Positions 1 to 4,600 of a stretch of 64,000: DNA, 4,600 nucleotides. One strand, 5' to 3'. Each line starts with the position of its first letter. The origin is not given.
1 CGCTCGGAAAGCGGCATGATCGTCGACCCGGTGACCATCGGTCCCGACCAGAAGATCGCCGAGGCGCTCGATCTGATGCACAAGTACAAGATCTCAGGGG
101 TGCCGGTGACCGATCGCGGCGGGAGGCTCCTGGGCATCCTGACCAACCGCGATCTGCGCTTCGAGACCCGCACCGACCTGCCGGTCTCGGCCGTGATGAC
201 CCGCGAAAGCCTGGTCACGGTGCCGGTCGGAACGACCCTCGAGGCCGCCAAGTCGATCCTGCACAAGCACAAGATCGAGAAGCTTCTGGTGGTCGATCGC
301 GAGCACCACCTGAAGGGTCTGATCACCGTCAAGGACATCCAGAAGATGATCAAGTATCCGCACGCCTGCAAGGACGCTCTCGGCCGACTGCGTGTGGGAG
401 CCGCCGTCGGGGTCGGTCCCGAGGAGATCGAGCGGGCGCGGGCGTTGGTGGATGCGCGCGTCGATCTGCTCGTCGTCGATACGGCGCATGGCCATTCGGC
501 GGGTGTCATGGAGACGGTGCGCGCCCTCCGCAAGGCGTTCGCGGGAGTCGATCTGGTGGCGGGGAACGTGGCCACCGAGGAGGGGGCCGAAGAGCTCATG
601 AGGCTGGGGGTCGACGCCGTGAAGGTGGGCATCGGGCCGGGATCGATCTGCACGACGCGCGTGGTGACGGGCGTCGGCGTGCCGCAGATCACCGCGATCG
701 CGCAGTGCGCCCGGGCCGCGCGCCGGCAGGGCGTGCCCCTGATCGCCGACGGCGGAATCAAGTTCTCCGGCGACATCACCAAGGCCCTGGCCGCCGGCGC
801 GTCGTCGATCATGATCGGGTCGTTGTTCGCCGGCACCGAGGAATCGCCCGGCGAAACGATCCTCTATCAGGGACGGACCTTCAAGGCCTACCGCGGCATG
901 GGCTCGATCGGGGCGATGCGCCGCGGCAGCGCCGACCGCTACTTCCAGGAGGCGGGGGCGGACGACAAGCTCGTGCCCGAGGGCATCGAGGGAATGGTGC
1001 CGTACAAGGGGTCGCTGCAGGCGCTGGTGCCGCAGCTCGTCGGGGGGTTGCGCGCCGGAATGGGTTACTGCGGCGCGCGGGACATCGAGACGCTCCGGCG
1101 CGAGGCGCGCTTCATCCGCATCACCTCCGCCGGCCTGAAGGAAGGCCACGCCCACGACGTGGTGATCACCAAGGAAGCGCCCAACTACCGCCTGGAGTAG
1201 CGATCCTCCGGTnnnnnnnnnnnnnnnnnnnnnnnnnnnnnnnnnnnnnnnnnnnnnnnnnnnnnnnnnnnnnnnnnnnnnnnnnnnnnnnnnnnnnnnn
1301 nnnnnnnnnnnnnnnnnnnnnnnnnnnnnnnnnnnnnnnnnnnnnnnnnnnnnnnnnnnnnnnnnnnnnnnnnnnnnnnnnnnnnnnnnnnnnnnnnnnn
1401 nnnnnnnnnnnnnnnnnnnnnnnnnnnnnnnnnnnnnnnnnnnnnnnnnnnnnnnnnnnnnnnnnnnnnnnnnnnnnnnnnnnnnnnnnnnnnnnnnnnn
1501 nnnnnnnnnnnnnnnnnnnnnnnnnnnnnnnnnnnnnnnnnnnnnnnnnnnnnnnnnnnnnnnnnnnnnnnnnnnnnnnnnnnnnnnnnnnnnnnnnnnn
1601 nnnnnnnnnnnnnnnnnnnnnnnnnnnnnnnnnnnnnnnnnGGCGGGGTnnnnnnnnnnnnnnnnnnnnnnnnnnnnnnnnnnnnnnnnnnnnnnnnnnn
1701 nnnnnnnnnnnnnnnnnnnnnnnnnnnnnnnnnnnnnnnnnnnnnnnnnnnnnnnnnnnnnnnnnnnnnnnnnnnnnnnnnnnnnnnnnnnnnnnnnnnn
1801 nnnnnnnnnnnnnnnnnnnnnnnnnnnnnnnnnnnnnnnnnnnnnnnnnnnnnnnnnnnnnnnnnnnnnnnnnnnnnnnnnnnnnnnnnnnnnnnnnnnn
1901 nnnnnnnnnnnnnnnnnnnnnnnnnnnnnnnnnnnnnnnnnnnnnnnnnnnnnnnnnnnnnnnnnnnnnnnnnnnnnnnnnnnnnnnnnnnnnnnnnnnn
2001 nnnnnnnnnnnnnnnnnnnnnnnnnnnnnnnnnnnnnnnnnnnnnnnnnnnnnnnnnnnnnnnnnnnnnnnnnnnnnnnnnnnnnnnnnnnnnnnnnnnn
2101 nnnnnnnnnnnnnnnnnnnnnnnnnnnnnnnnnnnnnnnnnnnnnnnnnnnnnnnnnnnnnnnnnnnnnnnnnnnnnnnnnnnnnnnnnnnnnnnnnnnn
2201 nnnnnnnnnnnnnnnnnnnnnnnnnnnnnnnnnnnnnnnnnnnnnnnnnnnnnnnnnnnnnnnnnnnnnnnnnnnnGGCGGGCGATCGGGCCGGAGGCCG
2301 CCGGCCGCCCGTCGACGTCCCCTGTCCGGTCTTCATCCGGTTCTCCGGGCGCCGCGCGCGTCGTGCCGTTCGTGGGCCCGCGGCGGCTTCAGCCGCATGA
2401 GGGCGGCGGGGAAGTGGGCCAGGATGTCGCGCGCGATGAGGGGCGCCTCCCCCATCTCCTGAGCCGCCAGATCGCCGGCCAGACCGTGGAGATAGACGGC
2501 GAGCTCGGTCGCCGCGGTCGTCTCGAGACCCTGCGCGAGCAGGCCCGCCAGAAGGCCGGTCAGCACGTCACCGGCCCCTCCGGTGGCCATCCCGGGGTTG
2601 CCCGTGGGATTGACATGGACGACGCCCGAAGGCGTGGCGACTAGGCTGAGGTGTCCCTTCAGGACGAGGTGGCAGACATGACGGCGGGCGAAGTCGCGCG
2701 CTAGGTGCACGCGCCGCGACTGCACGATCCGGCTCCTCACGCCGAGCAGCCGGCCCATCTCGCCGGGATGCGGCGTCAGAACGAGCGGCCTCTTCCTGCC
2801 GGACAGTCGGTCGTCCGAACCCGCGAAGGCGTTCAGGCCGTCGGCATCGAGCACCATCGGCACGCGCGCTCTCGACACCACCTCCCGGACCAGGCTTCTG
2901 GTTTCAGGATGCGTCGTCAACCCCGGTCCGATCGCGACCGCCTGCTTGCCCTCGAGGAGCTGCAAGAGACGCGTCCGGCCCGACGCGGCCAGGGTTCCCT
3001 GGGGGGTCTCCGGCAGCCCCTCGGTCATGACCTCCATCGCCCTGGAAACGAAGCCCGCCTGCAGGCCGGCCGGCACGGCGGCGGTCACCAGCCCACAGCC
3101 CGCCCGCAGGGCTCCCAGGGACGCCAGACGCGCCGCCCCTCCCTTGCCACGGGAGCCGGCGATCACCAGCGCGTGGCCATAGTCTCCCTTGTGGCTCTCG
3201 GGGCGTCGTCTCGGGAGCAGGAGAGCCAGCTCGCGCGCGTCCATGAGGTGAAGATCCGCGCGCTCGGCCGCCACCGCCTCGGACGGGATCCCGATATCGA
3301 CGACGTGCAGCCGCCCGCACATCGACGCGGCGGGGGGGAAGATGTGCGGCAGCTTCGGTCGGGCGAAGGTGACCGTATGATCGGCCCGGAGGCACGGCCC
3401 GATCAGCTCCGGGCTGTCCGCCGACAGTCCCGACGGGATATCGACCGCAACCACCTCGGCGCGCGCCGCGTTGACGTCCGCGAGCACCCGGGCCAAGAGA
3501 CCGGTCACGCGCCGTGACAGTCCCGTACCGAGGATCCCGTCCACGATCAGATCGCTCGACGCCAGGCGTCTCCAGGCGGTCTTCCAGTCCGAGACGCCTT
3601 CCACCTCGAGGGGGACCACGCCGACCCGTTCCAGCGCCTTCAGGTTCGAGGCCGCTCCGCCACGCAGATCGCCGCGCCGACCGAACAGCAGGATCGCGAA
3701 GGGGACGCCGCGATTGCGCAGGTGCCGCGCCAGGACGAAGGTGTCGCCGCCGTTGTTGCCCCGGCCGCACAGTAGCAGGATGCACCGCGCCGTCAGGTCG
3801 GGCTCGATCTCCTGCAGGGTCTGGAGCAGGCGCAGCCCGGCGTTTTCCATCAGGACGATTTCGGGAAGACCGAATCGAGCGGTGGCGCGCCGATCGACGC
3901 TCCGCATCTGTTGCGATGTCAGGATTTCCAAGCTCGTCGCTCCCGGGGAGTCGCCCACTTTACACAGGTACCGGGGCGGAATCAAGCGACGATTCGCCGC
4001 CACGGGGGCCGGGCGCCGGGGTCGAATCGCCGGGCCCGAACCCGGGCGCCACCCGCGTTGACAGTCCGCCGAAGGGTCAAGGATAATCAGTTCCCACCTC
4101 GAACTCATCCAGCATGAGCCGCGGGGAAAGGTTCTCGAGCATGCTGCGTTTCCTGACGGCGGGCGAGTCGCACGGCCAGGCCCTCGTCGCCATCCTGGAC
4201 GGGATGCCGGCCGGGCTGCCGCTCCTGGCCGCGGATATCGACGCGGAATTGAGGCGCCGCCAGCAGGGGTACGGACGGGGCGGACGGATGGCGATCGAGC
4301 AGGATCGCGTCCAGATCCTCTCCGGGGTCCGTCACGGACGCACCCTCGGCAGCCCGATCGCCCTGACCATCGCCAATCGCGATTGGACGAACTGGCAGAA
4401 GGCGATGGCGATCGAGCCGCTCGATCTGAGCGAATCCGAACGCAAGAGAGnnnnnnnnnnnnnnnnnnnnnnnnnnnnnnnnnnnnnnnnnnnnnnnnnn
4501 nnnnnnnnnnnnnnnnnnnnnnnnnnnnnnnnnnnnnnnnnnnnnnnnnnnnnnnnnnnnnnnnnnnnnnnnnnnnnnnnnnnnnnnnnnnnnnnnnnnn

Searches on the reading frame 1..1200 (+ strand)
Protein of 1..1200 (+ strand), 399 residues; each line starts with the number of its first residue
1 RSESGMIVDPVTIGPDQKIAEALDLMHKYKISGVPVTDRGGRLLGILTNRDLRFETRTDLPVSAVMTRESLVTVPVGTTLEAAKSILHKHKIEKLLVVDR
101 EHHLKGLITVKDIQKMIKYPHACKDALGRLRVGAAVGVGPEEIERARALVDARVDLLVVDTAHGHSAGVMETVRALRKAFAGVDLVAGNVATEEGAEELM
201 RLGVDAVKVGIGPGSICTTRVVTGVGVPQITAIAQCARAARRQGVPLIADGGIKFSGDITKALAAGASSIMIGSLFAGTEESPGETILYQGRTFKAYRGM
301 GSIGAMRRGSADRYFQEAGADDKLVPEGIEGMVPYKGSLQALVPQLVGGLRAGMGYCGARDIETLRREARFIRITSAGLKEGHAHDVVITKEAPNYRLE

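Call 31: search_protein_families(library=pfam, proteins=[window:1-1200:+], max_evalue=0.0001)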
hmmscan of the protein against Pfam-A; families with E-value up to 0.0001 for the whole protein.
window:1-1200:+ (399 aa): 5 families
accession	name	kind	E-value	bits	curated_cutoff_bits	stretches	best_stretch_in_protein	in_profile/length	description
PF00478.31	IMPDH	-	4e-125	417.8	25.6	1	110-385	73-345/345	IMP dehydrogenase / GMP reductase domain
PF00571.33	CBS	-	7.5e-25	87.5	24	2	6-53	5-52/57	CBS domain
PF03060.21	NMO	-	5.8e-07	29.7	28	1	153-287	105-236/331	Nitronate monooxygenase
PF01070.24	FMN_dh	-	1.1e-06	28.4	24.9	1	170-276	207-305/350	FMN-dependent dehydrogenase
PF00977.27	His_biosynth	-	5e-06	26.6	23.6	1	123-276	65-222/228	Histidine biosynthesis protein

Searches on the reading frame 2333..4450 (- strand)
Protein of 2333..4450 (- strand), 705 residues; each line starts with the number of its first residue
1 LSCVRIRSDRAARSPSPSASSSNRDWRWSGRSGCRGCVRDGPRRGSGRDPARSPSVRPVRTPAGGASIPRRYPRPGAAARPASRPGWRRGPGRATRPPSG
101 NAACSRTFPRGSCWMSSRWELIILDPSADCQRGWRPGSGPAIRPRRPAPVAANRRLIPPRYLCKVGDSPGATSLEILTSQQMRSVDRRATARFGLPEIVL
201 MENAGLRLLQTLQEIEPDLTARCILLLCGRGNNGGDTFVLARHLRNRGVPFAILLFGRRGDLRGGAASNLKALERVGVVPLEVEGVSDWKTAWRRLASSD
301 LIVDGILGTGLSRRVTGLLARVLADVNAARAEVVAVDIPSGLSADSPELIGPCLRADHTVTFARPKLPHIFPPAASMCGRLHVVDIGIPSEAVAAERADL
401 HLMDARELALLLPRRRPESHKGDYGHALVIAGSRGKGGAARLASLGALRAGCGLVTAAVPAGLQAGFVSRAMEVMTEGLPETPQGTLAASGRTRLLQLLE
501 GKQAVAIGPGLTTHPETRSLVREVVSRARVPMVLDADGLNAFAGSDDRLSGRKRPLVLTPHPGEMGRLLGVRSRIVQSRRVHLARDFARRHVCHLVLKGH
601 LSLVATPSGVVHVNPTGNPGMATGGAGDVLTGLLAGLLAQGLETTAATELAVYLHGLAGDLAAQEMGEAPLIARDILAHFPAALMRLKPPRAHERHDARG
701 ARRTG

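Call 31: search_protein_families(library=pfam, proteins=[window:2333-4450:-], max_evalue=0.0001)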
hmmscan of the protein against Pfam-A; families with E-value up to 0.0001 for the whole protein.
window:2333-4450:- (705 aa): 2 families
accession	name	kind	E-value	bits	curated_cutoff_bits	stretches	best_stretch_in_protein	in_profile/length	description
PF01256.23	Carb_kinase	-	1.9e-54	185.1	27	1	427-668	1-229/242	NAD(P)H-hydrate dehydratase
PF03853.21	YjeF_N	-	1.5e-40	139.4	24.9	1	199-366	3-167/169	YjeF-related protein N-terminus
